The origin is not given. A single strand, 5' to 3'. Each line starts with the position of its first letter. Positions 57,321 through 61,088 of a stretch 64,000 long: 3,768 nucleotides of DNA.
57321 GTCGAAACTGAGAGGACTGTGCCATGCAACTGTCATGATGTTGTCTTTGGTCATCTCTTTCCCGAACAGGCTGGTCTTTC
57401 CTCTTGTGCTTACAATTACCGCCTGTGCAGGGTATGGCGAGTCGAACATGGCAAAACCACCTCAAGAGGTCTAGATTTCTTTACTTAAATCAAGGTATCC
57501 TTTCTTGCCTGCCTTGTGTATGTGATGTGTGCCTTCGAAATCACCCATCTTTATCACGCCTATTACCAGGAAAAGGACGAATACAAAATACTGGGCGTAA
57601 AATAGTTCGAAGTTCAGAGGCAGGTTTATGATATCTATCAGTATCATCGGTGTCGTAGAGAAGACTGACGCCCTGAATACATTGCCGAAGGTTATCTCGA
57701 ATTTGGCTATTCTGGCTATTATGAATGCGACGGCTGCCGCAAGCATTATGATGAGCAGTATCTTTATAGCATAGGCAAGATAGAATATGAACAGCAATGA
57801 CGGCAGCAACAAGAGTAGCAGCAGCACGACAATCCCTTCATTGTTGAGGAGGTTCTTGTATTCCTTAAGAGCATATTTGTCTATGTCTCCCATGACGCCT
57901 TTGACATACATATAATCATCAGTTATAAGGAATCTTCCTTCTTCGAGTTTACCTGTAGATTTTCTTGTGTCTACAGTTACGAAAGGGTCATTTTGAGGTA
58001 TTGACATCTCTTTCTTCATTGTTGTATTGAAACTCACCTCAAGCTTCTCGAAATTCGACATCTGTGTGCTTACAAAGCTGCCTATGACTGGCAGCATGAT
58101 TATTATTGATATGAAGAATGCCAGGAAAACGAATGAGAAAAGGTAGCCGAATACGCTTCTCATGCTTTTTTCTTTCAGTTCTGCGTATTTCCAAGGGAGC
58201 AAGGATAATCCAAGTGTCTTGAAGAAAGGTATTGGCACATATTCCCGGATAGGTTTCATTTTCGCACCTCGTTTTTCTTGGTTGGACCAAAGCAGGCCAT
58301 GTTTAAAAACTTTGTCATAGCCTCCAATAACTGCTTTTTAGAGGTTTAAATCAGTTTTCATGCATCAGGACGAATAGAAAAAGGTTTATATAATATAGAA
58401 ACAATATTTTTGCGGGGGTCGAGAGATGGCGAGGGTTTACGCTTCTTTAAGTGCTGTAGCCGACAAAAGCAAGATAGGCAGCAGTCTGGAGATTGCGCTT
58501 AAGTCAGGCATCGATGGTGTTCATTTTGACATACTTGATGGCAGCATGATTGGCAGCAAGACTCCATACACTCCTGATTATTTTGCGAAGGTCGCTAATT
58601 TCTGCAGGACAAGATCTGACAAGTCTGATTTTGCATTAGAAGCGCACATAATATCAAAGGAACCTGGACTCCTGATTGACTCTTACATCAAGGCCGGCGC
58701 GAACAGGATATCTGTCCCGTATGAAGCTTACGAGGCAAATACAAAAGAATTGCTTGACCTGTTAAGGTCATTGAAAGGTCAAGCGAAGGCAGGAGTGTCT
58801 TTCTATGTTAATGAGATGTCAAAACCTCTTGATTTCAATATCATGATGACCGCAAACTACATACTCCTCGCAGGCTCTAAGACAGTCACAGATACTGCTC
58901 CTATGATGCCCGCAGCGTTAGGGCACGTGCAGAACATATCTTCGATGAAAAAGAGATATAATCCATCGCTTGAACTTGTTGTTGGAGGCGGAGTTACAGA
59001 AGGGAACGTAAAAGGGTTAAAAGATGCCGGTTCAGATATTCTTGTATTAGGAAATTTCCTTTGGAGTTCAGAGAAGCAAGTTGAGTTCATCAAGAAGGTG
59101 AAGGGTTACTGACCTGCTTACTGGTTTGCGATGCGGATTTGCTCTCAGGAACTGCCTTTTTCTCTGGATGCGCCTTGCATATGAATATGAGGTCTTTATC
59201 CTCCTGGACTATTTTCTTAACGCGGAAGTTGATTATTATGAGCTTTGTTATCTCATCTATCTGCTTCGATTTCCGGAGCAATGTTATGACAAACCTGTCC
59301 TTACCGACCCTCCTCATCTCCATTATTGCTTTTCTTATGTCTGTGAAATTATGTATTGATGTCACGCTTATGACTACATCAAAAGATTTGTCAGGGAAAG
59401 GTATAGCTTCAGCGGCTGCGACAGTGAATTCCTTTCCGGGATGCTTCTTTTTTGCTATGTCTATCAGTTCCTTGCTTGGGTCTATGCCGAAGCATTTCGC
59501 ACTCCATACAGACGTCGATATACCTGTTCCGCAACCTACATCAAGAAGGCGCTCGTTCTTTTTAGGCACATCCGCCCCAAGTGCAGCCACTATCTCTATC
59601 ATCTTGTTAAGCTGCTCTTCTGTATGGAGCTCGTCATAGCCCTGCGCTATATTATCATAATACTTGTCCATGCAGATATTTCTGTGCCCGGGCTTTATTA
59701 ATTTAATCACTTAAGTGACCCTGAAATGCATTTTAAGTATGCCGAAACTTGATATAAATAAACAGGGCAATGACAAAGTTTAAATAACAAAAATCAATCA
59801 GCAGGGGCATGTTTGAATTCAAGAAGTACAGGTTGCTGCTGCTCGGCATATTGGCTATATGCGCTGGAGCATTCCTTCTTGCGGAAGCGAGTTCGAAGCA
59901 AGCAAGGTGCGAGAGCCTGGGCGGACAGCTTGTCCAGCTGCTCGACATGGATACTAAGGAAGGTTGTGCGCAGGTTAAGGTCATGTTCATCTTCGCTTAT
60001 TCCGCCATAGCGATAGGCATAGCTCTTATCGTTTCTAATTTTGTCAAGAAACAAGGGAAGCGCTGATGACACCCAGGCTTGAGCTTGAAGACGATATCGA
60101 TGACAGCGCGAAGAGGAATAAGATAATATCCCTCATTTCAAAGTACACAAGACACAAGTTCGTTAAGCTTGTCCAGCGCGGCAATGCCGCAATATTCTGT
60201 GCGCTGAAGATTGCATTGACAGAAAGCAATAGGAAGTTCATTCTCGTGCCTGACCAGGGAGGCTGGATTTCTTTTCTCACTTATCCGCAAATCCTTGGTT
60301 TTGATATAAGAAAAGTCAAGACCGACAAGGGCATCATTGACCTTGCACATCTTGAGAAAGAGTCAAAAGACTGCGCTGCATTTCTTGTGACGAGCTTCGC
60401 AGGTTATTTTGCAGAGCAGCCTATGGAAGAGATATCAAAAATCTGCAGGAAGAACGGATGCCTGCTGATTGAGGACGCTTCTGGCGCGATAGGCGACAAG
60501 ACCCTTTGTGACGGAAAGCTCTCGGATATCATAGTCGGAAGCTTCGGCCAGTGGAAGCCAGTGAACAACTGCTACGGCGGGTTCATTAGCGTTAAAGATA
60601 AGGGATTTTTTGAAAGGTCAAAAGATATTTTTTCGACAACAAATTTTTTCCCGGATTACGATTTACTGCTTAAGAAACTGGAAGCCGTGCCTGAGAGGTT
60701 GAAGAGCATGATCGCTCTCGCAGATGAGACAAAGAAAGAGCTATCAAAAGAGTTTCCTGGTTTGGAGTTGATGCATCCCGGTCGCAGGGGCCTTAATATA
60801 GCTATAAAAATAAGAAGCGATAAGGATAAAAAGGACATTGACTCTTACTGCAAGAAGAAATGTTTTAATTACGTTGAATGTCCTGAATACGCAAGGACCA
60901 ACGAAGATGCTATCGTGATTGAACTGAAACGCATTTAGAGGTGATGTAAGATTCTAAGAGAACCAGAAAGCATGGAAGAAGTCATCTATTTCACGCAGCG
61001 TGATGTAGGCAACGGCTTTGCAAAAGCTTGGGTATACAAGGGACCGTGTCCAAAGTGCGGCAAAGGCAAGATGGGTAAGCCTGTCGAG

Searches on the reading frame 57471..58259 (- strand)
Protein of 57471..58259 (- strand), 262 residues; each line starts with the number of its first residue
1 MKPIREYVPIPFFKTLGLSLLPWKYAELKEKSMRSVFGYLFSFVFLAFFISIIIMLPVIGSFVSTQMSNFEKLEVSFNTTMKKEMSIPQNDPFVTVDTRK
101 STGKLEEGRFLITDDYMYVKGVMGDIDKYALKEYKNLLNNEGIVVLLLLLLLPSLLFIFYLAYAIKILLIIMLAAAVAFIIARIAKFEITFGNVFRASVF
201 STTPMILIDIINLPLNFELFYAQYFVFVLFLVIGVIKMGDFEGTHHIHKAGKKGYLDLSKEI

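Call 42: search_protein_families(library=pfam, proteins=[window:57471-58259:-])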
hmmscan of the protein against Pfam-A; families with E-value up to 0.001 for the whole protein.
window:57471-58259:- (262 aa): 2 families
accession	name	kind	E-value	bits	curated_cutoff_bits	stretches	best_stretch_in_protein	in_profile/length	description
PF06691.16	DUF1189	-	1.5e-10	41.4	28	1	22-233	11-242/244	Protein of unknown function (DUF1189)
PF04893.22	Yip1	-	0.00033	21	28.6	1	153-233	56-135/173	Yip1 domain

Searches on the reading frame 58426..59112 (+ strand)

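Call 42: search_protein_families(library=pfam, proteins=[window:58426-59112:+])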
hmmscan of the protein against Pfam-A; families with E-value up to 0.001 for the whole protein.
window:58426-59112:+ (228 aa): 1 family
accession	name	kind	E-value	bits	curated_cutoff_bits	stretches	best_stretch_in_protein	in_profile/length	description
PF00834.25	Ribul_P_3_epim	-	2.8e-17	63.2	21.1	1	11-211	8-196/198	Ribulose-phosphate 3 epimerase family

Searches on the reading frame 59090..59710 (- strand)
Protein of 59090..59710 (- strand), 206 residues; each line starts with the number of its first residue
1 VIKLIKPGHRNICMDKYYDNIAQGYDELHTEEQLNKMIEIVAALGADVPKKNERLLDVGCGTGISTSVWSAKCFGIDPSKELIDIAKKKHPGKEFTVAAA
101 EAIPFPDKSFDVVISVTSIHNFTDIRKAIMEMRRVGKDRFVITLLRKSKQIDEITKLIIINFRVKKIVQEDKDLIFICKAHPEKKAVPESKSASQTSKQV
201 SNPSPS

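Call 42: search_protein_families(library=pfam, proteins=[window:59090-59710:-])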
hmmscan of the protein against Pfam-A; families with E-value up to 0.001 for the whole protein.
window:59090-59710:- (206 aa): 7 families
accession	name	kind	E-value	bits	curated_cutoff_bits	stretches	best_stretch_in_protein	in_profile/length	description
PF08241.18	Methyltransf_11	-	2e-21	76.9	21.2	1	56-137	1-88/95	Methyltransferase domain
PF13649.12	Methyltransf_25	-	6.7e-17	62.4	27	1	56-137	2-94/97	Methyltransferase domain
PF13847.12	Methyltransf_31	-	4.1e-14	52.9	27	1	50-146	2-113/145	Methyltransferase domain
PF13489.12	Methyltransf_23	-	1.2e-11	45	27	1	35-134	7-106/164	Methyltransferase domain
PF08242.18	Methyltransf_12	-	1.5e-10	42.1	30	1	56-136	1-92/98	Methyltransferase domain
PF01209.24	Ubie_methyltran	-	2.7e-10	40.4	20.1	1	46-154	42-161/233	ubiE/COQ5 methyltransferase family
PF20900.3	PMT_C3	-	0.00014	22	27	1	16-121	32-138/181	Pasteurella multocida toxin, C3 domain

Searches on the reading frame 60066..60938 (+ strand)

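Call 42: search_protein_families(library=pfam, proteins=[window:60066-60938:+])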
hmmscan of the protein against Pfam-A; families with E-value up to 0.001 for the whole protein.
window:60066-60938:+ (290 aa): 1 family
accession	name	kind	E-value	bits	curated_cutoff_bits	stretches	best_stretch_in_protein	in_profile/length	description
PF01041.23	DegT_DnrJ_EryC1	-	1.9e-07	31.1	19.8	1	24-181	33-191/360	DegT/DnrJ/EryC1/StrS aminotransferase family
